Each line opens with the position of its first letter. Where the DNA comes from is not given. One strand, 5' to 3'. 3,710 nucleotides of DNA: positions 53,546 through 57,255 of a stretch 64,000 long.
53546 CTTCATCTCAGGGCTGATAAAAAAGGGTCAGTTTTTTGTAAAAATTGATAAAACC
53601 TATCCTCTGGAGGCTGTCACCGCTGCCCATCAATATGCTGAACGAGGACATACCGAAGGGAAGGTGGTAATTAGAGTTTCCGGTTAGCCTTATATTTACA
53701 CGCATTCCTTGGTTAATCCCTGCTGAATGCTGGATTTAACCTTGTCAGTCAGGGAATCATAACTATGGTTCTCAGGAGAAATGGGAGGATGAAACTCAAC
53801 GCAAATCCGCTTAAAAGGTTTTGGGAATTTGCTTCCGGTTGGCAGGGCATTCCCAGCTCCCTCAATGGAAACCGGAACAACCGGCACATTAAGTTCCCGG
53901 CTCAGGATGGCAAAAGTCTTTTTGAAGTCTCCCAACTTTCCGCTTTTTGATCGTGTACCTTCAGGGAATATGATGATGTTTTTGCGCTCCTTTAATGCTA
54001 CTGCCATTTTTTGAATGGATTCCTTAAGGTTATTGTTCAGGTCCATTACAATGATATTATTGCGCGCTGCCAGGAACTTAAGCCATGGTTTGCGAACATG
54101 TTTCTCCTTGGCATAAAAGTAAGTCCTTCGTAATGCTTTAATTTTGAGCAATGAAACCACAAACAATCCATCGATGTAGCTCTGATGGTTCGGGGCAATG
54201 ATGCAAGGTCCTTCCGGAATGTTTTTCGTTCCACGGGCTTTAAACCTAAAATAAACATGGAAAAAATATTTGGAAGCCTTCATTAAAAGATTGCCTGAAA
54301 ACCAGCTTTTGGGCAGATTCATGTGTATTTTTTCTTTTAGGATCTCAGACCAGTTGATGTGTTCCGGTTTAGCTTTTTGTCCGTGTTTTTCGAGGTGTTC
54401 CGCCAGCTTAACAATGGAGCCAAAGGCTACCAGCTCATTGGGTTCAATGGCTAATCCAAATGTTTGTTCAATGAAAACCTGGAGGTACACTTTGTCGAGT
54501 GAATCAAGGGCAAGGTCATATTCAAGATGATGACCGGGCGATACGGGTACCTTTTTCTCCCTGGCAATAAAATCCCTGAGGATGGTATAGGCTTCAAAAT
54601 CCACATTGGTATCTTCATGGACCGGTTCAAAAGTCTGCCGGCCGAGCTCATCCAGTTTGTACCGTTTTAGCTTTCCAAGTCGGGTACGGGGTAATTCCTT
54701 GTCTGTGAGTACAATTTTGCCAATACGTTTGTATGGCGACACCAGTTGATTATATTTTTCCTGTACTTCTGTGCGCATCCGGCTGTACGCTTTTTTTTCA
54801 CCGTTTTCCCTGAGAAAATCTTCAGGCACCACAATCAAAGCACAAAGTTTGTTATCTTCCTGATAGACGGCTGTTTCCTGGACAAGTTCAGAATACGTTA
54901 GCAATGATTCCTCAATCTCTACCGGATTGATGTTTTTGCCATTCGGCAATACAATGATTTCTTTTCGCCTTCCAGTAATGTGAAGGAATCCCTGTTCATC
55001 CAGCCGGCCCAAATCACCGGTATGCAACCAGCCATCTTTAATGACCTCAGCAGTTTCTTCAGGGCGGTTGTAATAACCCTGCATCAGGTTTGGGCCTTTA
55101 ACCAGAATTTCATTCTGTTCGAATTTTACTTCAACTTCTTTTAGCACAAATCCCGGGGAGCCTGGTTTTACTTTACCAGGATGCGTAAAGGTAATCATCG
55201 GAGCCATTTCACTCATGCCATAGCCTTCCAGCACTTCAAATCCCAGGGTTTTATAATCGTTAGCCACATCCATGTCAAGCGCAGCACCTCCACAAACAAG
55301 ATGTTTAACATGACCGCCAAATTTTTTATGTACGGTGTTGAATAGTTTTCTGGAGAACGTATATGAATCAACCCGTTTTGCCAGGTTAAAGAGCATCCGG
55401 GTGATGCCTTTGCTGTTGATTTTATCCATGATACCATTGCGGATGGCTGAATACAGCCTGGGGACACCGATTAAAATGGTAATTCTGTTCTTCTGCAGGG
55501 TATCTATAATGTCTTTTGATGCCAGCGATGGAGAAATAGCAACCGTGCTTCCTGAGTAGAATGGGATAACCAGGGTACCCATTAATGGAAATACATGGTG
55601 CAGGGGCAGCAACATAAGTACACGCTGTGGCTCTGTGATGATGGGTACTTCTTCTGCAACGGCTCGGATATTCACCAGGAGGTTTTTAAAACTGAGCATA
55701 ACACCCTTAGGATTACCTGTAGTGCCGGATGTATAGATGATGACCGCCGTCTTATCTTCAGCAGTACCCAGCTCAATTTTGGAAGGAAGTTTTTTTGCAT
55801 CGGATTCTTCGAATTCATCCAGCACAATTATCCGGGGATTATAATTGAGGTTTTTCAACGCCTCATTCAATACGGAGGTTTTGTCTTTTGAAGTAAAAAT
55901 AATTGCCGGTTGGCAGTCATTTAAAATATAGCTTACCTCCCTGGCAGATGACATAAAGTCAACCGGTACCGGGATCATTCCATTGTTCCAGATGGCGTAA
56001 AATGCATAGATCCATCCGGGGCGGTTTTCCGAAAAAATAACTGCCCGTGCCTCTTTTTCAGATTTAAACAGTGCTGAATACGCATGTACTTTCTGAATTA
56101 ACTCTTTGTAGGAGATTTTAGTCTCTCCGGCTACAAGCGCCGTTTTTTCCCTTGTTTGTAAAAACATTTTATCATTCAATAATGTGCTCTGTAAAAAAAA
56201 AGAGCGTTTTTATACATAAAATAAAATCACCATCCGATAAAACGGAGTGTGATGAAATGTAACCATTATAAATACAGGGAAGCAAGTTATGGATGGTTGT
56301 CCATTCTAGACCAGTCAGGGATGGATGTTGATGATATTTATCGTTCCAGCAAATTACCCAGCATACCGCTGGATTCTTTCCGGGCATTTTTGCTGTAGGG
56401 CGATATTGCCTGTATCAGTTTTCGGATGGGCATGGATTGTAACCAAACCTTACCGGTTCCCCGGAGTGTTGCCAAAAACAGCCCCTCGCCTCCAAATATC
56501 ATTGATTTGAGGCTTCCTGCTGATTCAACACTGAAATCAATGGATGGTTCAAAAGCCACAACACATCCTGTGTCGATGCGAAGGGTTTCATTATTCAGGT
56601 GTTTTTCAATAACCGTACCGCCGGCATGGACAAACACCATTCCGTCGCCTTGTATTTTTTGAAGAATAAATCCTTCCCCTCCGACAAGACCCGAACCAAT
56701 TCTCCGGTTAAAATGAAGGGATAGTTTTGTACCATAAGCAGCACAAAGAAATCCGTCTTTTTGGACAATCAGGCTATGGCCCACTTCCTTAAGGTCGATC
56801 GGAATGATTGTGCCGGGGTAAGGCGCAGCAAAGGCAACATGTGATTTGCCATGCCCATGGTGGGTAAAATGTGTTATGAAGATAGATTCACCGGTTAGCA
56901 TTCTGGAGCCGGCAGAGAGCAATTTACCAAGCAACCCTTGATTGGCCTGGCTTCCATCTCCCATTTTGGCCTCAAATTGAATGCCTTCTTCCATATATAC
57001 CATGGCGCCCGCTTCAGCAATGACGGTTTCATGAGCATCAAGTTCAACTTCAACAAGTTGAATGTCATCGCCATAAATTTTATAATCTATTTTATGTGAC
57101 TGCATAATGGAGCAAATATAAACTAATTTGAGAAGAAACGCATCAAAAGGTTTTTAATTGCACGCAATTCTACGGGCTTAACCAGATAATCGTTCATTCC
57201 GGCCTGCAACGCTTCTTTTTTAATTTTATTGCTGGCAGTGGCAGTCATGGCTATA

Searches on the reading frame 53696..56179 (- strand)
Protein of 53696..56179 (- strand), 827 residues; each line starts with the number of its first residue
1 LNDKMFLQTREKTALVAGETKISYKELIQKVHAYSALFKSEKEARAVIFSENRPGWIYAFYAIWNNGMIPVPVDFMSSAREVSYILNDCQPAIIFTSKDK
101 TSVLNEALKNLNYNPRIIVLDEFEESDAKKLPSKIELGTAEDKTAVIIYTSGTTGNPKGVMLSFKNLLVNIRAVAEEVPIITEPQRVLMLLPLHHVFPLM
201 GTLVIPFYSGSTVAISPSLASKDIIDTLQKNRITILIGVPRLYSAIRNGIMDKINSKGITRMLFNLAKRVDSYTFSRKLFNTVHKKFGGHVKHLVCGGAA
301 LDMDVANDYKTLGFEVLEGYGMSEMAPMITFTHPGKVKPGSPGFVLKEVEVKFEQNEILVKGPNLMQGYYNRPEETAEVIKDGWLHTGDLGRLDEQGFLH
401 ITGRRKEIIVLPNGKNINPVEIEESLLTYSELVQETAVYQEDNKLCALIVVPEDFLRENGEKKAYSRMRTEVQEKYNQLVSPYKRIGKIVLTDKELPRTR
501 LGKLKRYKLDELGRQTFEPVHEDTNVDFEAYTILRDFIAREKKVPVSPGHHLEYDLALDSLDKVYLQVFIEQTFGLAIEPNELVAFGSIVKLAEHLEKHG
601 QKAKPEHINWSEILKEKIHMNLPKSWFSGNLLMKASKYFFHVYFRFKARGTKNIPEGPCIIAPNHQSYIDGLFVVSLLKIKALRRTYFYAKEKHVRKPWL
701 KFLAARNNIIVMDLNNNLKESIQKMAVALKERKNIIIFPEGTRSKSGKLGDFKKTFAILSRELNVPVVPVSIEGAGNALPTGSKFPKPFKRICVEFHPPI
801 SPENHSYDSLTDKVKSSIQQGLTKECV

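Call 43: find_encoding_contigs(protein=window:53696-56179:-, flank=10000, max_places=1)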
Protein window:53696-56179:- (827 aa): no gene with exactly this product is on record in the collection.

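Call 46: search_protein_families(library=pfam, proteins=[window:53696-56179:-], max_evalue=0.00001)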
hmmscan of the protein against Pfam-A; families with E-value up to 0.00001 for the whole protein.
window:53696-56179:- (827 aa): 4 families
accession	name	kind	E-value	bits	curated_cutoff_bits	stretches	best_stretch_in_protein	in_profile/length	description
PF00501.34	AMP-binding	-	1.2e-67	228.9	29.9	1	8-370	7-384/384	AMP-binding enzyme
PF01553.26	Acyltransferase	-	2.2e-29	102.4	23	1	646-772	2-131/132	Acyltransferase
PF23562.2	AMP-binding_C_3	-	3e-10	41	20.8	1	407-508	2-107/124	AMP-binding enzyme C-terminal domain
PF13193.12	AMP-binding_C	-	5.2e-06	27.7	24.5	0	421-503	1-76/76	AMP-binding enzyme C-terminal domain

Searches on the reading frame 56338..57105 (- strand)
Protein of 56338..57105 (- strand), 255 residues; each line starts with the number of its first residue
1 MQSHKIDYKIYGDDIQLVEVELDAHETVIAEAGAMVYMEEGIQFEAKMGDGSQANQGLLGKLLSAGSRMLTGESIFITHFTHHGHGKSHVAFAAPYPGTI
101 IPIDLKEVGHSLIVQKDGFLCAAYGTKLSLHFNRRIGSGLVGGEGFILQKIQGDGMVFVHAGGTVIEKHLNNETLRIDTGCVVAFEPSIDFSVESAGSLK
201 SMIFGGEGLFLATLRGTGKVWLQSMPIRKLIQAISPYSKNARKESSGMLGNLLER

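Call 46: search_protein_families(library=pfam, proteins=[window:56338-57105:-], max_evalue=0.00001)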
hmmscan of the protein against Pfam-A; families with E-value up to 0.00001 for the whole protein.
window:56338-57105:- (255 aa): 1 family
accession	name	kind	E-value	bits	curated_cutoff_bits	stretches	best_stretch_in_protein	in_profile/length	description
PF01987.23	AIM24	-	8.9e-73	244.8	25.7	1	8-225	1-205/205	Mitochondrial biogenesis AIM24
